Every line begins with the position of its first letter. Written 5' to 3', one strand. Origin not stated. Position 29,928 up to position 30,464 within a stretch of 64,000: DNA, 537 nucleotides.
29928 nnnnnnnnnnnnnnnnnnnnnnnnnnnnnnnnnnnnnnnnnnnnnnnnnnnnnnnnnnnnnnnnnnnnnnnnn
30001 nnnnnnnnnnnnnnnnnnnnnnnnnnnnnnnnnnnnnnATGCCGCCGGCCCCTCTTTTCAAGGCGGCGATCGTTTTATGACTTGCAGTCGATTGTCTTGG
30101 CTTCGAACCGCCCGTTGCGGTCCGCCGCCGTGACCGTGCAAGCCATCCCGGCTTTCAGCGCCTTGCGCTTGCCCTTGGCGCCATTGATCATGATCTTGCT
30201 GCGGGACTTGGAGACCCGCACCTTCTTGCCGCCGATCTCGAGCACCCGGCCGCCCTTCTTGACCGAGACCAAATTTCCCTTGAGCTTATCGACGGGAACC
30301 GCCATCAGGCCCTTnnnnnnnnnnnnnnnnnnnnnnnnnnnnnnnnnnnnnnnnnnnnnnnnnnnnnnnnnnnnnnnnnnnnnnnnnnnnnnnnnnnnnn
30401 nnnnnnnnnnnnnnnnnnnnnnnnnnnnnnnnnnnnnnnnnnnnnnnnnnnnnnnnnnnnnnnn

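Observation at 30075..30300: Conserved Cys-containing C-terminal extension of about 75 aa on two of three TctC/Bug-family binding proteins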

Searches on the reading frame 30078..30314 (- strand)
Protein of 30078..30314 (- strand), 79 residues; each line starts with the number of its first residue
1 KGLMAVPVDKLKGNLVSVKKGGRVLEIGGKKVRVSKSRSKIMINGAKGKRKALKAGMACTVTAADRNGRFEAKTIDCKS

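Call 4: search_protein_families(library=pfam, proteins=[window:30078-30314:-], max_evalue=1)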
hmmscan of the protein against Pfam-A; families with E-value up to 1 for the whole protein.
window:30078-30314:- (79 aa): 2 families
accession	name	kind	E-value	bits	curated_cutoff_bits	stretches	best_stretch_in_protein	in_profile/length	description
PF14142.11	YrzO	-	0.047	14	27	1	54-73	10-29/46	YrzO-like protein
PF23425.1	DUF7113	-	0.11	12.8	27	1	15-66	44-93/107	Family of unknown function (DUF7113)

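Call 11: search_protein_families(library=pfam, alignment_id=A3, max_evalue=1)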
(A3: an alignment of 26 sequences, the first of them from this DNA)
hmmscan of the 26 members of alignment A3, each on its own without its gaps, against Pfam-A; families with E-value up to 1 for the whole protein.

A. member 1, seq(75 aa): 2 families
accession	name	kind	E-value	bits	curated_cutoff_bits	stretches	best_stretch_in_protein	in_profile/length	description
PF14142.11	YrzO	-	0.043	14.1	27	1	50-69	10-29/46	YrzO-like protein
PF23425.1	DUF7113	-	0.099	13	27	1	11-62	44-93/107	Family of unknown function (DUF7113)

B. families by the number of members that match (of 26 scanned): 16 families
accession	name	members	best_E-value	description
PF06506.16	PrpR_N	2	0.0049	Propionate catabolism activator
PF02362.26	B3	2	0.024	B3 DNA binding domain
PF14142.11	YrzO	1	0.043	YrzO-like protein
PF08385.17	DHC_N1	1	0.044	Dynein heavy chain, N-terminal region 1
PF11604.15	CusF_Ec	1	0.049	Copper binding periplasmic protein CusF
PF01333.25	Apocytochr_F_C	1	0.052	Apocytochrome F, C-terminal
PF15933.10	RnlB_antitoxin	1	0.061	Antitoxin to bacterial toxin RNase LS or RnlA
PF01324.24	Diphtheria_R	1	0.085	Diphtheria toxin, R domain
PF07076.17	DUF1344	1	0.094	Protein of unknown function (DUF1344)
PF23425.1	DUF7113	1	0.099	Family of unknown function (DUF7113)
PF01833.30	TIG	1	0.11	IPT/TIG domain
PF21139.3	BT_MCC_alpha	1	0.12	Methylcrotonyl-CoA carboxylase, alpha-subunit, BT domain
PF22690.1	FAS_AT_central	1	0.14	Fatty acid synthase central AT domain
PF13360.13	PQQ_2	1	0.16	Outer membrane protein assembly factor BamB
PF09953.15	DUF2187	1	0.17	Uncharacterized protein conserved in bacteria (DUF2187)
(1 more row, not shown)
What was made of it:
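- There are weak single-member Pfam hits to CusF_Ec (E 0.049) and DUF1344 (E 0.094) (call 11).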

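Call 12: search_solved_structures(query=A3, max_evalue=10, show_alignments=3)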
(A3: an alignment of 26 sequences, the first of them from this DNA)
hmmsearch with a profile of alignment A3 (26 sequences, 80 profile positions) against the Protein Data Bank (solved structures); distinct sequences matched with E-value up to 10: 6.
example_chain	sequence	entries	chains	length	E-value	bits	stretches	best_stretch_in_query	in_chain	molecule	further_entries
6o8w_S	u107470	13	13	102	0.29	14.5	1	6-47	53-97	50S ribosomal protein L21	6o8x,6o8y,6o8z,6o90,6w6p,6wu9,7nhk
8h3x_C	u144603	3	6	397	0.44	14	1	6-48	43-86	Fragilysin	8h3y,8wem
7pnd_A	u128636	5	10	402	0.46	13.9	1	6-48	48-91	BFT-3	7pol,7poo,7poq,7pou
3p24_A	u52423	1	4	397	0.46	13.9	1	6-48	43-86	BFT-3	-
8wen_C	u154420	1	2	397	0.47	13.9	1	6-48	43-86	Metalloprotease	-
28jw_w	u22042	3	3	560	1.3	12.5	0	7-39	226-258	Plastid-specific ribosomal protein-7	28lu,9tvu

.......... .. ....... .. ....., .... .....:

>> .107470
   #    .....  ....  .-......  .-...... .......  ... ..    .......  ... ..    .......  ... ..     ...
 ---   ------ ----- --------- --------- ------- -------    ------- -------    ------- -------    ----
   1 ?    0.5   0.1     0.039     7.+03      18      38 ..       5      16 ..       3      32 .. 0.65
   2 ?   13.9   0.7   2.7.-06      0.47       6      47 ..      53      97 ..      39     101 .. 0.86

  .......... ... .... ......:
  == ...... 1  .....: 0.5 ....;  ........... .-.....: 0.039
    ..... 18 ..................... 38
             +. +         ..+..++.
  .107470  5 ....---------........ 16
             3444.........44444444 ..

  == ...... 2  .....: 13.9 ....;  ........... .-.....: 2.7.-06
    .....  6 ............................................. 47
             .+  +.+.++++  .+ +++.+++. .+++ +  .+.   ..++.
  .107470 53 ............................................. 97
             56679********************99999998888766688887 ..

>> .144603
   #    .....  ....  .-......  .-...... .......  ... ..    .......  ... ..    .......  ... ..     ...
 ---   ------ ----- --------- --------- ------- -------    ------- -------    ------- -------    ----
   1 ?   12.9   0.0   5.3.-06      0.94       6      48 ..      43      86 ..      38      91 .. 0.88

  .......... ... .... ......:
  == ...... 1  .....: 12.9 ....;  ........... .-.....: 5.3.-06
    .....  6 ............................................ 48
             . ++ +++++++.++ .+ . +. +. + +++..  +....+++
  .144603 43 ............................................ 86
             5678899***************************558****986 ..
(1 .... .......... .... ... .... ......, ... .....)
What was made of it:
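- Tried and rejected: A PDB sequence-profile search gave nothing below E 0.29 (call 12).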

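Call 20: predict_structure(alignment_id=A3)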
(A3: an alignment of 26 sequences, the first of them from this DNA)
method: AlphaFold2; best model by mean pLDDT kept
length: 75 residues; sequences in the alignment: 26
mean_pLDDT: 91.4   pTM: 0.76
mean pLDDT of the five models: 91.4, 90.1, 87.4, 87.1, 86.8
residues with pLDDT >= 90: 58; 70-90: 16; 50-70: 1; < 50: 0
segments of 3 or more residues with pLDDT < 50: none
pLDDT, mean of each block of 10 residues (from residue 1): 86 93 93 92 92 94 89 91
secondary structure, 60 per line:
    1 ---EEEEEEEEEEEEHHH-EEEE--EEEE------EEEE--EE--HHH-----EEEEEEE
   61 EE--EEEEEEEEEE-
elements in order: E4-15 E20-23 E26-29 E36-39 E54-62 E65-74
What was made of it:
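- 30078..30293 (-): P1 C-terminal OB-fold tail (residues 338-409; six predicted beta-strands; ends ...TIDCKS). The tail-only AF2 model has pLDDT 91.4 (call 20).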

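Call 22: search_protein_representatives(alignment_id=A3)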
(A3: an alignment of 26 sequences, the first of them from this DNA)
Query: 26 sequences, 80 profile positions. Proteins with E-value up to 0.001 (for the whole library): 585; up to 1e-10: 292; up to 1e-30: 5. The best 150 are listed.
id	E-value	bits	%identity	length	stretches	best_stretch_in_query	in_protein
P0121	3.3e-38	145.8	-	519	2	11-80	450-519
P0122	3.1e-37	142.7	-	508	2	6-79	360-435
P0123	5.0e-35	135.6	-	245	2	7-80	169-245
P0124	7.7e-33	128.6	-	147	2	17-79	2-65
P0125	2.8e-32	126.8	-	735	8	8-64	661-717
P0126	8.6e-30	118.8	-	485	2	7-80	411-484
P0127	4.6e-29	116.5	-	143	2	5-79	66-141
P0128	6.2e-27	109.7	-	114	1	2-80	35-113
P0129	1.1e-26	108.8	-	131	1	3-80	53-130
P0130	3.3e-26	107.4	-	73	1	8-80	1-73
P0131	2.7e-25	104.5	-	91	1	4-80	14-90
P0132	6.4e-25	103.2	-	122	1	4-80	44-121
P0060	6.9e-25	103.1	-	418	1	5-80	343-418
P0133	1.7e-24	101.9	-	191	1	4-79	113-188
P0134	2.8e-24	101.2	-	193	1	5-80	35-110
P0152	1.1e-21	92.9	-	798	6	10-75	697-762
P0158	5.9e-21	90.5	-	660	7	5-77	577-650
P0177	9.0e-20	86.7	-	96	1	6-80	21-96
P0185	2.6e-19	85.3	-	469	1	7-80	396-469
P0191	3.5e-19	84.8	-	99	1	10-80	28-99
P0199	8.9e-19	83.5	-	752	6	12-70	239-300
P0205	1.1e-18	83.3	-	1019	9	6-67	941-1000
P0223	5.7e-18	81.0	-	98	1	8-80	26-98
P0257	1.8e-16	76.2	-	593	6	10-70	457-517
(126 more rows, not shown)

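Call 25: search_protein_families(library=pfam, proteins=[P0125, P0158, P0152, P0205, P0199, P0257, P0185, P0121, P0122, P0128], max_evalue=0.01)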
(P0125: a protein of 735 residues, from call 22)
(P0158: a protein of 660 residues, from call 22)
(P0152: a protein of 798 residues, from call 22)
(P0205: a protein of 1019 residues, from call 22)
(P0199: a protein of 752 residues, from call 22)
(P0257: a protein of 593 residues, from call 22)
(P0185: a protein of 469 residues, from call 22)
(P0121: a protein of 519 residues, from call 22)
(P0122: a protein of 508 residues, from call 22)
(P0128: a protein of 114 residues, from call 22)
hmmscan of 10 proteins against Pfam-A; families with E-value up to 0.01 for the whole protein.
P0125 (735 aa): 1 family
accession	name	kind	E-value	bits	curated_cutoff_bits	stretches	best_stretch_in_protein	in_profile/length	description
PF11604.15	CusF_Ec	-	3.8e-12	46.3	27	0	30-83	2-53/72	Copper binding periplasmic protein CusF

P0158 (660 aa): 5 families
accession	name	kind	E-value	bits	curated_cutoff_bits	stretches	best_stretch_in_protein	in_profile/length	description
PF18914.6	DUF5666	-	4.6e-13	49.7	27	0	32-97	1-59/60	Domain of unknown function (DUF5666)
PF11604.15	CusF_Ec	-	1.4e-08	34.9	27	0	258-277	2-21/72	Copper binding periplasmic protein CusF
PF20066.5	Glyoxalase_8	-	0.00038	21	23.7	0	545-582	59-94/143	Glyoxalase superfamily protein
PF21062.2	Reovirus_L2_4th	-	0.00039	20.7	27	0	496-550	35-87/110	Reovirus core-spike protein lambda-2 (L2), ferredoxin-like domain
PF17764.6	PriA_3primeBD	-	0.00077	19.7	22.7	0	466-497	19-49/96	3'DNA-binding domain (3'BD)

P0152 (798 aa): 4 families
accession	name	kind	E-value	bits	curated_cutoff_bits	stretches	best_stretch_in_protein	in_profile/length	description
PF18914.6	DUF5666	-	1e-13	51.8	27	2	285-343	1-49/60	Domain of unknown function (DUF5666)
PF11604.15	CusF_Ec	-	1.3e-05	25.4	27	0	284-304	4-24/72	Copper binding periplasmic protein CusF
PF12158.14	DUF3592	-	4.1e-05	24.6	25.3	0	324-343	53-72/84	Domain of unknown function (DUF3592)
PF10133.14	CooT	-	0.0018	19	27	0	617-638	38-59/60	CO dehydrogenase accessory protein CooT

P0205 (1019 aa): 1 family
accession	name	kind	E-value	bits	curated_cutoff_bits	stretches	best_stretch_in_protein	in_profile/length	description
PF18914.6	DUF5666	-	1.3e-14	54.6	27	2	42-108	2-59/60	Domain of unknown function (DUF5666)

P0199 (752 aa): 12 families
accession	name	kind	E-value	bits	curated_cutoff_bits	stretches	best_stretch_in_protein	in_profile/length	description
PF18914.6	DUF5666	-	3.5e-32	110.9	27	5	679-744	2-55/60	Domain of unknown function (DUF5666)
PF00166.26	Cpn10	-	8.8e-09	35.7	21.1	0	407-462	28-78/93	Chaperonin 10 Kd subunit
PF09939.14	DUF2171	-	6.3e-08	33.2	25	0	415-444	15-45/64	Uncharacterized protein conserved in bacteria (DUF2171)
PF18890.5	FANCL_d2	-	9.1e-08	32.9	23.7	0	515-535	29-49/91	FANCL UBC-like domain 2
PF04908.21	SH3BGR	-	4.3e-05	24.1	21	0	396-437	2-43/99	SH3-binding, glutamic acid-rich protein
PF07076.17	DUF1344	-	4.8e-05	23.5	23.1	0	195-210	34-49/60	Protein of unknown function (DUF1344)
PF23772.1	Phage_g100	-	6e-05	24.5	27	0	371-413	2-44/105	Phage g100-like protein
PF20377.3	DUF6672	-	0.0003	21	24.3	0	253-275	72-94/152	Family of unknown function (DUF6672)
PF25271.1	DUF7868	-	0.00083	19.8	25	0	210-273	56-119/158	Domain of unknown function (DUF7868)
PF20110.4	DUF6500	-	0.0012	19.2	23.7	0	465-482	9-26/53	Family of unknown function (DUF6500)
PF10976.13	DUF2790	-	0.0041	17.5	27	0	431-447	37-53/56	Protein of unknown function (DUF2790)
PF21473.3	Ssb-like_OB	-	0.0057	17.3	24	0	260-282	6-28/97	Single-stranded DNA binding protein Ssb-like, OB fold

P0257 (593 aa): 6 families
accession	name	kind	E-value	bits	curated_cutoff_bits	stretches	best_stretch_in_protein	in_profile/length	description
PF13861.12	FLgD_tudor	-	3.9e-08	33.8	26.9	0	431-484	11-54/58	FlgD Tudor-like domain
PF18914.6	DUF5666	-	1.5e-05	25.7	27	0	325-359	17-48/60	Domain of unknown function (DUF5666)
PF14192.12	DUF4314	-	8.2e-05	22.9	27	0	453-489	29-64/69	Domain of unknown function (DUF4314)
PF08482.15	HrpB_C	-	0.0017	19.1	25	0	474-526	16-68/133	ATP-dependent helicase C-terminal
PF00358.26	PTS_EIIA_1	-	0.0037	17.4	27.2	0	199-273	38-110/127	phosphoenolpyruvate-dependent sugar phosphotransferase system, EIIA 1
PF07076.17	DUF1344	-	0.0043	17.2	23.1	0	205-264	4-50/60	Protein of unknown function (DUF1344)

P0185 (469 aa): 3 families
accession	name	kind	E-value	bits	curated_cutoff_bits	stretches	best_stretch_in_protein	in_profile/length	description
PF01547.30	SBP_bac_1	-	1.5e-11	45.3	26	1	73-328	13-306/307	Bacterial extracellular solute-binding protein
PF13416.11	SBP_bac_8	-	1.7e-07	31.7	27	1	75-331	3-252/279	Bacterial extracellular solute-binding protein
PF13531.11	SBP_bac_11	-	0.0011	19.3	25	0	303-332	193-222/227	Bacterial extracellular solute-binding protein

P0121 (519 aa): 0 families

P0122 (508 aa): 0 families

P0128 (114 aa): 0 families
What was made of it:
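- The related DUF5666 repeat proteins also score on CusF_Ec (call 25).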

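Call 39: find_encoding_contigs(protein=P0177, flank=6000, max_places=3)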
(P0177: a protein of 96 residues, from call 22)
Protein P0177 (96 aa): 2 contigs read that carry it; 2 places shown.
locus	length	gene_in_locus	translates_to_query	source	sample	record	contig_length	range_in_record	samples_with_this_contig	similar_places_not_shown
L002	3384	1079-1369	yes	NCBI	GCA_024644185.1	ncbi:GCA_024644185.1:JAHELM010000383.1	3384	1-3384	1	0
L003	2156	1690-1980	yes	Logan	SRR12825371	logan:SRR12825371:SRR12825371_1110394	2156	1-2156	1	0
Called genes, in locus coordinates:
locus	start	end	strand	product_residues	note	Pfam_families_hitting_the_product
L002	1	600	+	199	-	?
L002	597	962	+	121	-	PF00072:Response_reg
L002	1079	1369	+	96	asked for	-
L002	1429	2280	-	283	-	PF02668:TauD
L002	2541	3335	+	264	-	-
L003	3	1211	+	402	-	?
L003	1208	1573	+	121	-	PF00072:Response_reg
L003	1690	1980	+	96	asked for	-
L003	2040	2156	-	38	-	?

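Call 40: find_encoding_contigs(protein=P0185, flank=7000, max_places=2)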
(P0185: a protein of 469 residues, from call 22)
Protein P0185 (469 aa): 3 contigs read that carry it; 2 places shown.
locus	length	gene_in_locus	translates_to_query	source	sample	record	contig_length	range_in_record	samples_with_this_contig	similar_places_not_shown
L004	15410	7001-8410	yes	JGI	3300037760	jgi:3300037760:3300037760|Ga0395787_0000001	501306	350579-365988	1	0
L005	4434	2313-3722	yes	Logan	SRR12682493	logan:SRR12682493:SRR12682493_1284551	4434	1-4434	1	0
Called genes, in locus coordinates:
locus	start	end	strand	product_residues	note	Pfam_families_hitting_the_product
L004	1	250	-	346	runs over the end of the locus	PF14870:PSII_BNR (faint), PF13088:BNR_2 (faint), PF02012:BNR (faint), PF15902:Sortilin-Vps10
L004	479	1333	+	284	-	PF02900:LigB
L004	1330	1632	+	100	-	-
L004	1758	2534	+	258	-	PF00392:GntR, PF07702:UTRA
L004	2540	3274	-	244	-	PF00561:Abhydrolase_1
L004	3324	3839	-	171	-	PF02566:OsmC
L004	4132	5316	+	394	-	PF00005:ABC_tran, PF13304:AAA_21 (faint), PF08402:TOBE_2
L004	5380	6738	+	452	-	PF03972:MmgE_PrpD_N, PF19305:MmgE_PrpD_C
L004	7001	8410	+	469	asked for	PF13416:SBP_bac_8 (faint), PF01547:SBP_bac_1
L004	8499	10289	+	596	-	PF00528:BPD_transp_1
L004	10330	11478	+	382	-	PF04909:Amidohydro_2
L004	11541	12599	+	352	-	PF26233:NicX, PF02073:Peptidase_M29 (weak)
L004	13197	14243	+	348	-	PF03401:TctC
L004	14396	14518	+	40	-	-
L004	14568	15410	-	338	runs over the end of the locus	PF14397:ATPgrasp_ST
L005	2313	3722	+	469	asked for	PF13416:SBP_bac_8 (faint), PF01547:SBP_bac_1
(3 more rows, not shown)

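Call 41: find_encoding_contigs(protein=P0223, flank=7000, max_places=3)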
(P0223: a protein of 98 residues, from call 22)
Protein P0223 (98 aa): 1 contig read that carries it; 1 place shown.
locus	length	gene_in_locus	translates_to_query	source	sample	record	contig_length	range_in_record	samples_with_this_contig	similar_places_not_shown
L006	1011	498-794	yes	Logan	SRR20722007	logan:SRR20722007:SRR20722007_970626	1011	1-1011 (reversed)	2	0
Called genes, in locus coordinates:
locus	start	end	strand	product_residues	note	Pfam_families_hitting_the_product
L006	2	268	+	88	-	?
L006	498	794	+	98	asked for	-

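Call 42: find_encoding_contigs(protein=P0191, flank=7000, max_places=3)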
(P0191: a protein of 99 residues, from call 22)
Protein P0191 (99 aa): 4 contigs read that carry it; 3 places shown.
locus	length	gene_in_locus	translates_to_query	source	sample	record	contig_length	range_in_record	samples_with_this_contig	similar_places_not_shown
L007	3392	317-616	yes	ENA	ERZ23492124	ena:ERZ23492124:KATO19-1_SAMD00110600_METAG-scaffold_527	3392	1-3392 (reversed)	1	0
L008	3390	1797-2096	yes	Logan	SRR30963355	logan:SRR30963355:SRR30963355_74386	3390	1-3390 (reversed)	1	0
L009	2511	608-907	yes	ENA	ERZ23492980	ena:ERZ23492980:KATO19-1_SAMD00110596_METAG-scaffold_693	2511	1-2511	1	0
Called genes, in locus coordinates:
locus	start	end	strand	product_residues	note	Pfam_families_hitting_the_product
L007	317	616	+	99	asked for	-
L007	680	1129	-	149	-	-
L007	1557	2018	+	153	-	PF07690:MFS_1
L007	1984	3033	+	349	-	-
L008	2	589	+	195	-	?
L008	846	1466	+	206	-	PF01613:Flavin_Reduct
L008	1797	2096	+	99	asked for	-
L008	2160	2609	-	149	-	-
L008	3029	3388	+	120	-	?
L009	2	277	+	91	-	?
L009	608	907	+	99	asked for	-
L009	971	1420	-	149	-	-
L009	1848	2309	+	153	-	PF07690:MFS_1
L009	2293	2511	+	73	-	?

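Call 54: search_protein_families(library=ncbifam, proteins=[window:30078-30314:-, P0177, P0185], max_evalue=0.1)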
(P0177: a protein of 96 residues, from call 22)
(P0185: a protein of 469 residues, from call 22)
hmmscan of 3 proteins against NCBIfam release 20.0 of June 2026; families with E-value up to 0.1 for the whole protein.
window:30078-30314:- (79 aa): 0 families

P0177 (96 aa): 2 families
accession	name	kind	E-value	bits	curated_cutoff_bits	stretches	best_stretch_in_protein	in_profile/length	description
NF033636.1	acid_shock_Asr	equivalog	0.023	15.5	50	1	1-47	1-46/119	acid resistance repetitive basic protein Asr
NF033815.0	blaOXA-364_like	exception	0.053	12.6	625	1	4-86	6-89/275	OXA-364 family class D beta-lactamase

P0185 (469 aa): 3 families
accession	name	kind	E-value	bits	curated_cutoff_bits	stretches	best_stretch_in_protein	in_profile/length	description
NF011620.1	PRK15046.1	equivalog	0.00086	18.2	310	0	70-106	38-74/334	2-aminoethylphosphonate ABC transporter substrate-binding protein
TIGR03227.1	PhnS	equivalog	0.0016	17.4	395.3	0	45-107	24-85/360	2-aminoethylphosphonate ABC transporter substrate-binding protein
NF008633.1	PRK11622.1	subfamily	0.0056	15.6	203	0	303-340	305-342/397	ABC transporter substrate-binding protein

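Call 57: find_homologous_proteins(query=A3, max_evalue=0.001)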
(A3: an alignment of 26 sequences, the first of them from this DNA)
Query A3 (26 sequences) (75 aa, profile of the alignment): 72 proteins with E <= 0.001 among 725 candidates.
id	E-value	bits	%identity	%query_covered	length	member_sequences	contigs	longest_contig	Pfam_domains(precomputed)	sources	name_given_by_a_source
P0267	1.2e-28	117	42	92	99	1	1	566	-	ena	-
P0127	1.5e-28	117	32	87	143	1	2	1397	-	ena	-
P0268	1.8e-28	116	45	99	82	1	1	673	-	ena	-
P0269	9.5e-28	114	55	89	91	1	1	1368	-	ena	-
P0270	3.3e-27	112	43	97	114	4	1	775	-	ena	-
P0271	3.8e-27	112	42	89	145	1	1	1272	-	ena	-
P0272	6.4e-27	111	48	97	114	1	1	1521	-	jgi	jgi:hypothetical protein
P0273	7.7e-27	111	44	92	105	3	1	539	-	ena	-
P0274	1.1e-26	110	42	92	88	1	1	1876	-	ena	-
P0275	1.9e-26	110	45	92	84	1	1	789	-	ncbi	-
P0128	2.0e-26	110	45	92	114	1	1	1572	-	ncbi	-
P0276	2.3e-26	110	46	99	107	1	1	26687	-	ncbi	ncbi:MAG: hypothetical protein ACE1ZY_00760, partial [Alphaproteobacteria bacterium]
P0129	3.6e-26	109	41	100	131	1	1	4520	-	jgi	jgi:hypothetical protein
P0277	4.6e-26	109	43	88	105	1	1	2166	-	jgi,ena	-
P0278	5.0e-26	108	46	93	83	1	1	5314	-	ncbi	ncbi:MAG: hypothetical protein ACE10M_12860, partial [Alphaproteobacteria bacterium]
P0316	3.5e-12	64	47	91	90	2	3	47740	-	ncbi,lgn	-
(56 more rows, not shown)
